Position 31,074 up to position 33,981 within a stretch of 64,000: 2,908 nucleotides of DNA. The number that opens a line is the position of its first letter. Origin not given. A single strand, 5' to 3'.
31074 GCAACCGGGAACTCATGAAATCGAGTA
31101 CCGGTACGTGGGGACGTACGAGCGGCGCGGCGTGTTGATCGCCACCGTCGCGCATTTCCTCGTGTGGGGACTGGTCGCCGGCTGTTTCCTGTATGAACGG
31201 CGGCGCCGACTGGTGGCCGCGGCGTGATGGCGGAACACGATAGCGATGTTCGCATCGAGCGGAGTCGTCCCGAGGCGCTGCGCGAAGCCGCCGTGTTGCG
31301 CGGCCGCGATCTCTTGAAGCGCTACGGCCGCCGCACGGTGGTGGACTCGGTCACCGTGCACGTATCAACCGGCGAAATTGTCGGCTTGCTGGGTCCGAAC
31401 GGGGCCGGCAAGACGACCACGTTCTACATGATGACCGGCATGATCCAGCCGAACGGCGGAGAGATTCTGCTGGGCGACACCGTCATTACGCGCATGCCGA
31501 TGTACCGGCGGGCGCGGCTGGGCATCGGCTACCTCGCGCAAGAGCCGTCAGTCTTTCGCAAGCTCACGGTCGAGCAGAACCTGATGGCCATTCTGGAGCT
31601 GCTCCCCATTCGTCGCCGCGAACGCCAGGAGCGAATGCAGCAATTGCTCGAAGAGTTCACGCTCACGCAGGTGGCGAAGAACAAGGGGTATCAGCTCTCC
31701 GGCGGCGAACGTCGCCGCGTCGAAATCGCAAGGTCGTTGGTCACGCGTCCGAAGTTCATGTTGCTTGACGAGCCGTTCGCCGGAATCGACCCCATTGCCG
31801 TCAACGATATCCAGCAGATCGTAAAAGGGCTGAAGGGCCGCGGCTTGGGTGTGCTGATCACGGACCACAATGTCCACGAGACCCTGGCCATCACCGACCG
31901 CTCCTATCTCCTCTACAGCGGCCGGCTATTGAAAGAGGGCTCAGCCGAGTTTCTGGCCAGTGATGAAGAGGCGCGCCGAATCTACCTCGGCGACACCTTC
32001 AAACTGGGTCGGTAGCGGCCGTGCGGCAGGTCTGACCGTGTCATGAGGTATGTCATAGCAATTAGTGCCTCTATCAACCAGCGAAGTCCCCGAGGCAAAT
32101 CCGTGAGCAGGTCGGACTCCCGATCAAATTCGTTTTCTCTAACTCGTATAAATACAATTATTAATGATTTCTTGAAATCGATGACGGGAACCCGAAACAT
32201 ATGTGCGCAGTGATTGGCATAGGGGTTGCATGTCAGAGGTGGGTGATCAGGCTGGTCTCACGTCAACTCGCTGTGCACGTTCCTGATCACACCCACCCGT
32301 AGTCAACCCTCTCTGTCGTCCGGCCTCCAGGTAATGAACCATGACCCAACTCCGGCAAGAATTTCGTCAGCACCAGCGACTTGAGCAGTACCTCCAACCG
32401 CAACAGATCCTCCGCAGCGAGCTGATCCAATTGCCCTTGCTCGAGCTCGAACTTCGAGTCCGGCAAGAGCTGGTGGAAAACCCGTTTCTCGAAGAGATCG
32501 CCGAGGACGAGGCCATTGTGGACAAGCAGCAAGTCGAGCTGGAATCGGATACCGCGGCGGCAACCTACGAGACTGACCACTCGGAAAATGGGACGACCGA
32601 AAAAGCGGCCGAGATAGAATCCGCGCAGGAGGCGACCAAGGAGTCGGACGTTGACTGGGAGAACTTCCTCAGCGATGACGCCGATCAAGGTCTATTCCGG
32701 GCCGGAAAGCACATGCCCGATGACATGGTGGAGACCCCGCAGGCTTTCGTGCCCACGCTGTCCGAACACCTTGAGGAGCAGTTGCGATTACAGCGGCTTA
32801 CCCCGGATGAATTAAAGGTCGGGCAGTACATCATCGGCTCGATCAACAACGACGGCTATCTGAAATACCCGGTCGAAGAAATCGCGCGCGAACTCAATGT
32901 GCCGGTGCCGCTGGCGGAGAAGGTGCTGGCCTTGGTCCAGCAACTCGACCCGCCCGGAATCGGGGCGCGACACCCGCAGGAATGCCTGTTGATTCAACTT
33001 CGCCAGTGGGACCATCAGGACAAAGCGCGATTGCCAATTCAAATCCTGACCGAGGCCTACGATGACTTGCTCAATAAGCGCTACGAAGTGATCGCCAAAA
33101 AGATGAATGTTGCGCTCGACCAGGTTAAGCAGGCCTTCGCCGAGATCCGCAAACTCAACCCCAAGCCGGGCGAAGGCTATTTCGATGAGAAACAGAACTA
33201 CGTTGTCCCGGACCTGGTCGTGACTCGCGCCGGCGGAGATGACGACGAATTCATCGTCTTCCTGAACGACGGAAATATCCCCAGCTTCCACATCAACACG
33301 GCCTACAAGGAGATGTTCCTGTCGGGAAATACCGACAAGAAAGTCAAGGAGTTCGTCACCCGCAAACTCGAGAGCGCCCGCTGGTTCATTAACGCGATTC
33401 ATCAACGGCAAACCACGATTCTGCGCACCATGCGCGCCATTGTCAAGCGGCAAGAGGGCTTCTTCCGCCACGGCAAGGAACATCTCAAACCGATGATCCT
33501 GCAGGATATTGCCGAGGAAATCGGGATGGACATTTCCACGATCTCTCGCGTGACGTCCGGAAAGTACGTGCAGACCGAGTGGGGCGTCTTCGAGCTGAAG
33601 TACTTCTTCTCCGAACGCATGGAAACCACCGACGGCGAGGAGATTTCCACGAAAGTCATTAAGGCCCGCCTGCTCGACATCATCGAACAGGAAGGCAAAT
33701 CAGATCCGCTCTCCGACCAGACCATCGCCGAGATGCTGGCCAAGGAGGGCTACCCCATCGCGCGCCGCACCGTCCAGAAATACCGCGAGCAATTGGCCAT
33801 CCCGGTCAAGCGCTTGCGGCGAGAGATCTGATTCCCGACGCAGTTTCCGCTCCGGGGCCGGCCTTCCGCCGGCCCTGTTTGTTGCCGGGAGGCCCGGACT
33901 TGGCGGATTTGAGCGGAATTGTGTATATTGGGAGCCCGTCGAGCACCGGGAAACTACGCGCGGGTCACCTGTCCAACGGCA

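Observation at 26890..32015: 836-aa YfhO-like polytopic membrane protein inserted between lptA and lptB with overlapping stop/start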

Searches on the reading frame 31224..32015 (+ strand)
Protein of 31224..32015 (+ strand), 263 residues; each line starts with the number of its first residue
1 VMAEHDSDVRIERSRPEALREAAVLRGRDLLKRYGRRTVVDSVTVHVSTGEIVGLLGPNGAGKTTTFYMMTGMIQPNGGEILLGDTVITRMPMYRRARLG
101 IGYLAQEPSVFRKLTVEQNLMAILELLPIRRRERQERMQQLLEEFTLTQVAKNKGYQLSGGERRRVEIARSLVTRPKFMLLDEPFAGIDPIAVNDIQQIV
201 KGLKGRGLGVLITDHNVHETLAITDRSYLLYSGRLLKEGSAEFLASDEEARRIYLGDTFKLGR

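Call 3: search_protein_families(library=pfam, proteins=[window:31224-32015:+], max_evalue=0.01)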
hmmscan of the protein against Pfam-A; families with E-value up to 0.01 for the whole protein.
window:31224-32015:+ (263 aa): 2 families
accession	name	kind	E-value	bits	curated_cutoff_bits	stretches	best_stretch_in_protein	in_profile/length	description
PF00005.33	ABC_tran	-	1.7e-35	123.1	25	1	41-186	2-137/137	ABC transporter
PF13304.12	AAA_21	-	0.00026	21.6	27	0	52-68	1-17/304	AAA domain, putative AbiEii toxin, Type IV TA system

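Call 4: search_protein_families(library=ncbifam, proteins=[window:31224-32015:+], max_evalue=0.01)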
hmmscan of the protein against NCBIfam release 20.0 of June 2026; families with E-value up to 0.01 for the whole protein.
window:31224-32015:+ (263 aa): 188 families (the best 25 are shown)
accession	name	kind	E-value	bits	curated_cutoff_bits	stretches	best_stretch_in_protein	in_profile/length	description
TIGR04406.1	LPS_export_lptB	equivalog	3.3e-106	353.9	240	1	25-261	2-239/239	LPS export ABC transporter ATP-binding protein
NF008144.0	PRK10895.1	equivalog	1.8e-85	286.3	381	1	23-261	2-241/241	LPS export ABC transporter ATP-binding protein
TIGR01188.1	drrA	subfamily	1.7e-53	181.9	312.45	1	32-246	1-213/302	daunorubicin resistance ABC transporter, ATP-binding protein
TIGR03410.1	urea_trans_UrtE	equivalog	1.5e-47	162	285.8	1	28-246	4-221/230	urea ABC transporter ATP-binding subunit UrtE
TIGR03864.1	PQQ_ABC_ATP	hypoth_equivalog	1.9e-46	158.5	302.25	1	28-251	5-226/236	ABC transporter, ATP-binding subunit, PQQ-dependent alcohol dehydrogenase system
NF033858.1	ABC2_perm_RbbA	equivalog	5.1e-45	153.7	1050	1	9-251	252-491/909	ribosome-associated ATPase/putative transporter RbbA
NF008449.1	PRK11300.1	equivalog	1.8e-44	151.9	362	1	23-257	4-254/255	high-affinity branched-chain amino acid ABC transporter ATP-binding protein LivG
TIGR03740.1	galliderm_ABC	subfamily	9.6e-43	146.4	309.75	1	27-240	3-207/223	lantibiotic protection ABC transporter ATP-binding subunit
NF010060.0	PRK13537.1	equivalog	2.7e-42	144.7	521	1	19-246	10-235/314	nodulation factor ABC transporter ATP-binding protein NodI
TIGR03411.1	urea_trans_UrtD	equivalog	1.8e-40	139.1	304.1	1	26-256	4-241/242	urea ABC transporter ATP-binding protein UrtD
NF010059.0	PRK13536.1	equivalog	5.4e-40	137.2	549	1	7-247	27-264/342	nodulation factor ABC transporter ATP-binding protein NodI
TIGR00968.1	3a0106s01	subfamily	2.8e-39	135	342.75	1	29-245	5-219/237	sulfate ABC transporter ATP-binding protein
NF006987.0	PRK09452.1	equivalog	5.4e-38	130.7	482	1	18-241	11-232/378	spermidine/putrescine ABC transporter ATP-binding protein PotA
TIGR03522.1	GldA_ABC_ATP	equivalog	5.6e-38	131.1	402.6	1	28-253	6-228/301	gliding motility-associated ABC transporter ATP-binding subunit GldA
TIGR03258.1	PhnT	equivalog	6e-38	130.8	499.15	1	30-245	14-228/359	2-aminoethylphosphonate ABC transport system ATP-binding subunit PhnT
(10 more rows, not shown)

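Call 44: find_homologous_proteins(query=window:31224-32015:+, max_evalue=1e-30)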
Query window:31224-32015:+ (263 aa): 8000 proteins with E <= 1e-30 among 8000 candidates; the best 120 are listed.
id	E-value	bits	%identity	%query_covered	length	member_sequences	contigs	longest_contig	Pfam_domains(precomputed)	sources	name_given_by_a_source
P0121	3.8e-164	562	100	100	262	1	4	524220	PF00005.34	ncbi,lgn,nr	ncbi:LPS export ABC transporter ATP-binding protein [candidate division KSB1 bacterium]|nr:LPS expor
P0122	2.6e-153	527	92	100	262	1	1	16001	PF00005.34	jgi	jgi:lipopolysaccharide export system ATP-binding protein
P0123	2.9e-133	461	83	96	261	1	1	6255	PF00005.34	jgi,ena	jgi:lipopolysaccharide export system ATP-binding protein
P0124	3.5e-132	457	81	97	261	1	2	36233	PF00005.34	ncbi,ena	-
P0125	3.8e-131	454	81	97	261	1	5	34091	PF00005.34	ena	-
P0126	4.0e-131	454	81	100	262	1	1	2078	PF00005.34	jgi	jgi:lipopolysaccharide export system ATP-binding protein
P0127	4.5e-131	454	83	97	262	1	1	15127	PF00005.34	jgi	jgi:lipopolysaccharide export system ATP-binding protein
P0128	6.3e-131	453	82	97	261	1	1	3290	PF00005.34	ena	-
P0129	6.4e-131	453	79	100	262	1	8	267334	PF00005.34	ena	-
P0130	1.0e-130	453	81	97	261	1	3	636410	PF00005.34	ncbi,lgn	-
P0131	3.9e-130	451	79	100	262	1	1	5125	PF00005.34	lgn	-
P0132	4.4e-128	444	79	100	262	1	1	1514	PF00005.34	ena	-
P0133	7.0e-128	443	80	98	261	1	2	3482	PF00005.34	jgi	jgi:lipopolysaccharide export system ATP-binding protein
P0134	1.0e-127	443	79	99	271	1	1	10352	PF00005.34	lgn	-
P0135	1.7e-127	442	80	96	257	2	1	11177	PF00005.34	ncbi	ncbi:MAG: LPS export ABC transporter ATP-binding protein [Calditrichota bacterium]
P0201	1.1e-108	380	73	90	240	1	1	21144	PF00005.34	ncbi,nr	ncbi:MAG: LPS export ABC transporter ATP-binding protein [Candidatus Electryoneaceae bacterium]|nr:L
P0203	1.3e-108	380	73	93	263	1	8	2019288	PF00005.34,PF13304.13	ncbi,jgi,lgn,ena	jgi:lipopolysaccharide export system ATP-binding protein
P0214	3.2e-107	376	70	92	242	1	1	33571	PF00005.34,PF13304.13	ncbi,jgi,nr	ncbi:MAG: LPS export ABC transporter ATP-binding protein [Calditrichaeota bacterium]|nr:LPS export A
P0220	8.4e-107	374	69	92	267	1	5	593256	PF00005.34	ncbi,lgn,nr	ncbi:LPS export ABC transporter ATP-binding protein [bacterium]|nr:LPS export ABC transporter ATP-bi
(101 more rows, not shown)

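Call 45: find_encoding_contigs(protein=P0203, flank=7000, max_places=1)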
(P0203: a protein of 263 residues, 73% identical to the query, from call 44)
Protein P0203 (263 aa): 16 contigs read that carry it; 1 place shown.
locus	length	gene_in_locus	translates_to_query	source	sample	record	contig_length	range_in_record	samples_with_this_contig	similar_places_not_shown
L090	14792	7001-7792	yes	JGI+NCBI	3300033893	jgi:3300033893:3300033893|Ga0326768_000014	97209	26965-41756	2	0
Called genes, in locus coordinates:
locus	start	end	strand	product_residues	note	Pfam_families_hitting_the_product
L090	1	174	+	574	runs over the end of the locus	-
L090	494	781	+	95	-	PF02686:GatC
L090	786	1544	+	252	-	PF02348:CTP_transf_3, PF12804:NTP_transf_3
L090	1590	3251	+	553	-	PF06418:CTP_synth_N, PF00117:GATase, PF07722:Peptidase_C26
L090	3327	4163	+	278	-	PF00793:DAHP_synth_1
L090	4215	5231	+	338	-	PF01380:SIS, PF00571:CBS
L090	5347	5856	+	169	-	PF06835:LptC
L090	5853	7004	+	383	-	PF13100:OstA_2, PF03968:LptD_N (faint)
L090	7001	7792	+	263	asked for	PF00005:ABC_tran, PF13304:AAA_21 (faint)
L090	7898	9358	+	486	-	PF00309:Sigma54_AID (weak), PF04963:Sigma54_CBD, PF04552:Sigma54_DBD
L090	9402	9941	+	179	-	PF00227:Proteasome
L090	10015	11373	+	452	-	PF00004:AAA (weak), PF07728:AAA_5 (weak), PF13401:AAA_22 (faint), PF07724:AAA_2, PF00004:AAA (weak)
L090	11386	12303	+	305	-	PF02729:OTCace_N, PF00185:OTCace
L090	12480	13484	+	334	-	PF13480:Acetyltransf_6, PF02388:FemAB (weak)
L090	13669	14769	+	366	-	PF13524:Glyco_trans_1_2 (weak), PF00534:Glycos_transf_1 (weak)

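Call 46: find_encoding_contigs(protein=P0201, flank=7000, max_places=1)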
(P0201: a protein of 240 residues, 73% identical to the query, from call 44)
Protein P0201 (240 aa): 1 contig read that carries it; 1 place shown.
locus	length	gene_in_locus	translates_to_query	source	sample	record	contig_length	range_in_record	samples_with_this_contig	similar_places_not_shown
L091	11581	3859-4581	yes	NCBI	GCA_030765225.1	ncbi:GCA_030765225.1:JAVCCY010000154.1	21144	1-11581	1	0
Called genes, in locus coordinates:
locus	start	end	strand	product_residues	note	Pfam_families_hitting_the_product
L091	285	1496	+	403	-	-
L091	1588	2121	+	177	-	-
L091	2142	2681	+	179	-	PF06835:LptC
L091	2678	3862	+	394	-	PF03968:LptD_N (faint), PF13100:OstA_2 (faint)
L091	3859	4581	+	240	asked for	PF00005:ABC_tran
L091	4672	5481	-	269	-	PF01435:Peptidase_M48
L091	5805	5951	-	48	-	-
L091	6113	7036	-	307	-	-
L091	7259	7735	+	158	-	-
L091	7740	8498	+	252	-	-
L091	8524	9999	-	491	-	PF02386:TrkH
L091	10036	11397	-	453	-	PF01488:Shikimate_DH (faint), PF02254:TrkA_N, PF02737:3HCDH_N (faint), PF03435:Sacchrp_dh_NADP (faint), PF03721:UDPG_MGDP_dh_N (weak), PF02080:TrkA_C (weak), PF02254:TrkA_N, PF02080:TrkA_C, +2 more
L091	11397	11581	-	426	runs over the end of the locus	PF02403:Seryl_tRNA_N, PF00587:tRNA-synt_2b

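Call 47: find_encoding_contigs(protein=P0220, flank=7000, max_places=1)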
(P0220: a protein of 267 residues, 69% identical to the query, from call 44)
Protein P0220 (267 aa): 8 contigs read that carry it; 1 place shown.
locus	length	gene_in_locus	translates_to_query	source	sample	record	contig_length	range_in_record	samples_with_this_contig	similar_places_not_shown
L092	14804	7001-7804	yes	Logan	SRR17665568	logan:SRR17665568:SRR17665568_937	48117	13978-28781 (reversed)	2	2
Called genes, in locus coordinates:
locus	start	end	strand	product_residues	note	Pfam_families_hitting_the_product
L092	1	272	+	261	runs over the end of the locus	PF03099:BPL_LplA_LipB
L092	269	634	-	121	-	-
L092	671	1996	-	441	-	PF01979:Amidohydro_1, PF07969:Amidohydro_3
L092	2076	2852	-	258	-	PF22435:MRM3-like_sub_bind, PF00588:SpoU_methylase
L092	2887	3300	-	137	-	PF02310:B12-binding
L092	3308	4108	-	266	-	PF07610:DUF1573, PF22544:HYDIN_VesB_CFA65-like_Ig, PF00034:Cytochrom_C, PF13442:Cytochrome_CBB3 (weak)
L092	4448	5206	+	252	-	PF11967:RecO_N, PF02565:RecO_C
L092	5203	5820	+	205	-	PF06835:LptC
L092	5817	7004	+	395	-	PF03968:LptD_N (faint), PF13100:OstA_2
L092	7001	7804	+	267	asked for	PF00005:ABC_tran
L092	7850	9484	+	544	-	PF00309:Sigma54_AID, PF04963:Sigma54_CBD, PF04552:Sigma54_DBD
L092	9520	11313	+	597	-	PF17899:Peptidase_M61_N, PF05299:Peptidase_M61, PF13180:PDZ_2, PF17820:PDZ_6 (weak)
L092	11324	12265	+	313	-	PF01073:3Beta_HSD, PF01370:Epimerase, PF02719:Polysacc_synt_2 (faint), PF04321:RmlD_sub_bind, PF07993:NAD_binding_4 (faint), PF16363:GDP_Man_Dehyd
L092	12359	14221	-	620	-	-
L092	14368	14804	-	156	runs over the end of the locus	PF00383:dCMP_cyt_deam_1, PF14437:MafB19-deam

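Call 48: find_encoding_contigs(protein=P0214, flank=7000, max_places=1)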
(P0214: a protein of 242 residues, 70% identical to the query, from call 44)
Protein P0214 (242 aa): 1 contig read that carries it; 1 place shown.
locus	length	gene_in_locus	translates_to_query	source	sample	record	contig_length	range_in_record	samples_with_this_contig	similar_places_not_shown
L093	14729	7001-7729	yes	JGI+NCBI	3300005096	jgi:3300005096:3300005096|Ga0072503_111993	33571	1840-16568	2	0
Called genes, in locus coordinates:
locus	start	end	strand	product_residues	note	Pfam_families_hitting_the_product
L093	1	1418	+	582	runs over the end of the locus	PF06418:CTP_synth_N, PF00117:GATase, PF07722:Peptidase_C26 (faint)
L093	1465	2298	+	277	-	PF00793:DAHP_synth_1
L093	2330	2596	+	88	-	-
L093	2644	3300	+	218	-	PF00923:TAL_FSA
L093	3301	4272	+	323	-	PF01380:SIS, PF00571:CBS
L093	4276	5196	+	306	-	PF03279:Lip_A_acyltrans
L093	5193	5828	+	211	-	PF06835:LptC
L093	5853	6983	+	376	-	PF13100:OstA_2 (weak), PF03968:LptD_N (weak)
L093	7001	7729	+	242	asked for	PF00005:ABC_tran, PF13304:AAA_21 (faint)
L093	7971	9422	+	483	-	PF00309:Sigma54_AID (weak), PF04963:Sigma54_CBD, PF04552:Sigma54_DBD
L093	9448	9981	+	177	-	PF00227:Proteasome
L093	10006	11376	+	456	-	PF00004:AAA (weak), PF07728:AAA_5 (faint), PF13401:AAA_22 (faint), PF07724:AAA_2, PF00004:AAA (weak)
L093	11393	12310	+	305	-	PF02729:OTCace_N, PF00185:OTCace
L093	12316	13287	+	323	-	PF02388:FemAB (faint), PF13480:Acetyltransf_6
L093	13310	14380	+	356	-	-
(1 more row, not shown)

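Call 61: list_cluster_members(proteins=[P0121, P0001, P0039])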
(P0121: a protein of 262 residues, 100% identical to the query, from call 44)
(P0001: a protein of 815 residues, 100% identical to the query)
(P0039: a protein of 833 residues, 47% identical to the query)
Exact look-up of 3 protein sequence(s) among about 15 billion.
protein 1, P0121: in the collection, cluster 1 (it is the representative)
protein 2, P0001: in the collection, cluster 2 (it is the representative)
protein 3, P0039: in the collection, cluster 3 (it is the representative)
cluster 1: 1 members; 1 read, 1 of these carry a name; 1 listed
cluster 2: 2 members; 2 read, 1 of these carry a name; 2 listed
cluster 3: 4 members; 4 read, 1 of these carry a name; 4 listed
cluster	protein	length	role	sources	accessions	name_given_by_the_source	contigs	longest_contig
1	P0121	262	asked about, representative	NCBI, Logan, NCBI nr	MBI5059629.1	LPS export ABC transporter ATP-binding protein [candidate division KSB1 bacterium]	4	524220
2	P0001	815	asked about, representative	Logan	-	-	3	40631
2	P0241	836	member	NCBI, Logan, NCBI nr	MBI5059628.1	hypothetical protein HZB60_07615 [candidate division KSB1 bacterium] | hypothetical protein [candidate division KSB1 bacterium]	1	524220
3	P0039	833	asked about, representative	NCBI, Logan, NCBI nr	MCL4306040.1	hypothetical protein KJZ99_09010 [bacterium] | hypothetical protein [bacterium]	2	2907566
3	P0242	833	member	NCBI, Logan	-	-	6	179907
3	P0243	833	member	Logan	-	-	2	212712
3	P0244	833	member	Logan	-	-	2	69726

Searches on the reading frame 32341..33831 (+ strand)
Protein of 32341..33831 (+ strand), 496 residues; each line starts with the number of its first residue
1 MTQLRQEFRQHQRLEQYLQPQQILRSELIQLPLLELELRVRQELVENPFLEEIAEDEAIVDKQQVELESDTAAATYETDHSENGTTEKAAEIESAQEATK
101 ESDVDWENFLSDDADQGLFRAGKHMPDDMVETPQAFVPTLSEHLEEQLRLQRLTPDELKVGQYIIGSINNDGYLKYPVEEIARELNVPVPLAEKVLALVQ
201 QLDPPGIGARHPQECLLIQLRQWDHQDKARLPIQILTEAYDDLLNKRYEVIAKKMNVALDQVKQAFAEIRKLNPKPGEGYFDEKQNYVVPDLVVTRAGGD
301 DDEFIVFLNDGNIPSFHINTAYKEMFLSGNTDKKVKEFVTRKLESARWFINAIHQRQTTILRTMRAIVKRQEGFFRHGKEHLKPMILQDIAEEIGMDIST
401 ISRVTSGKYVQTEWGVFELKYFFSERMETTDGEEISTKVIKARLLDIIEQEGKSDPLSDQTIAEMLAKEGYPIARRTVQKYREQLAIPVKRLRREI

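Call 3: search_protein_families(library=pfam, proteins=[window:32341-33831:+], max_evalue=0.01)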
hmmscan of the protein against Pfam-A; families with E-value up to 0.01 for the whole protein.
window:32341-33831:+ (496 aa): 5 families
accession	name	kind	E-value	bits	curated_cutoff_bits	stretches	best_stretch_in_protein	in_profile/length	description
PF04552.19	Sigma54_DBD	-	5.7e-59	198.9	22.8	1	337-494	2-159/160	Sigma-54, DNA binding domain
PF04963.19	Sigma54_CBD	-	6.2e-56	189.5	22.9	1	138-322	10-185/185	Sigma-54 factor, core binding domain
PF00309.25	Sigma54_AID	-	8.4e-07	29.2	23.8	1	9-52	3-46/46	Sigma-54 factor, Activator interacting domain (AID)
PF08281.18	Sigma70_r4_2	-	0.00069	19.7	25.7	0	176-190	27-41/54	Sigma-70, region 4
PF08461.16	HTH_12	-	0.0098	16.3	21.4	0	445-479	4-36/66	Ribonuclease R winged-helix domain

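Call 4: search_protein_families(library=ncbifam, proteins=[window:32341-33831:+], max_evalue=0.01)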
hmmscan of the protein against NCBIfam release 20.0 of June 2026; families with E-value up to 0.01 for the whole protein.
window:32341-33831:+ (496 aa): 8 families
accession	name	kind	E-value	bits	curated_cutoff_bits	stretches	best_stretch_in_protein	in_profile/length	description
TIGR02395.1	rpoN_sigma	equivalog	4e-129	431.4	277.35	1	12-494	1-434/434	RNA polymerase factor sigma-54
NF004595.0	PRK05932.1-2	equivalog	1.6e-116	390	513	1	10-495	9-482/484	RNA polymerase factor sigma-54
NF009118.0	PRK12469.1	subfamily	4.8e-110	368.7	396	1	5-495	4-480/483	RNA polymerase factor sigma-54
NF004596.0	PRK05932.1-3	subfamily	1.5e-107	360.7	499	1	5-494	6-505/515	RNA polymerase factor sigma-54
NF004598.0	PRK05932.1-5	equivalog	3.2e-106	356.1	621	1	11-495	10-503/504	RNA polymerase factor sigma-54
NF004597.0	PRK05932.1-4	equivalog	6.9e-83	278.7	817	1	8-495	7-475/477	RNA polymerase factor sigma-54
NF004602.0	PRK05932.2-4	equivalog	1.2e-56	192.4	506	1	125-494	66-409/416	RNA polymerase factor sigma-54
NF033546.1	transpos_IS21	equivalog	0.0081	15.7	160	0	388-484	12-97/294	IS21 family transposase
